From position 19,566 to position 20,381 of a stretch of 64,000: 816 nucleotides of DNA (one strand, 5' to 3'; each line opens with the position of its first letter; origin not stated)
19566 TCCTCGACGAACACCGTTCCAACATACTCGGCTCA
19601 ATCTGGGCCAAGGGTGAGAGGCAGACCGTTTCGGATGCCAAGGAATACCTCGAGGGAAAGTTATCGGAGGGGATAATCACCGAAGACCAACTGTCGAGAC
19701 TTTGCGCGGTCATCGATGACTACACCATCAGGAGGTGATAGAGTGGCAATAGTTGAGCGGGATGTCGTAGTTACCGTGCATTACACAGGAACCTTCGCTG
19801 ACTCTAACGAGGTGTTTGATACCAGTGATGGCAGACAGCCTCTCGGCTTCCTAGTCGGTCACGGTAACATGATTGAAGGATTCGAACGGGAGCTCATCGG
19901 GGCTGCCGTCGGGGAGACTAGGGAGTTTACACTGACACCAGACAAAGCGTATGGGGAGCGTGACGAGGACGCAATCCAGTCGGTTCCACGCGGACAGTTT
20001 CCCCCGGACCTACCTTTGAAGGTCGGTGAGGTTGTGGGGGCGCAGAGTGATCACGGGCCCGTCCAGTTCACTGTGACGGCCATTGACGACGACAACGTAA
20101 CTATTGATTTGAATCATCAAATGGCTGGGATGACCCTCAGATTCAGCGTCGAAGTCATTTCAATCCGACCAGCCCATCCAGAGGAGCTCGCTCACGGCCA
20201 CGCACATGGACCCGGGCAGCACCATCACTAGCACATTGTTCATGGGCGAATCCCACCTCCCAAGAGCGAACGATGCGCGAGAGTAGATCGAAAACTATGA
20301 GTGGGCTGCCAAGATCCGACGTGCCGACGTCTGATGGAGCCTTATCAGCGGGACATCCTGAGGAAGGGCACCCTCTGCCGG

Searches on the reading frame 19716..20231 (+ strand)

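Call 26: search_protein_families(library=pfam, proteins=[window:19716-20231:+], max_evalue=0.00001)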
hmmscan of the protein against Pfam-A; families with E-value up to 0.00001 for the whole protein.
window:19716-20231:+ (171 aa): 1 family
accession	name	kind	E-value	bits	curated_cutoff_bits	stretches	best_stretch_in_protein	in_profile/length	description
PF00254.34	FKBP_C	-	2.3e-17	63.5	21.1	1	14-85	6-77/94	FKBP-type peptidyl-prolyl cis-trans isomerase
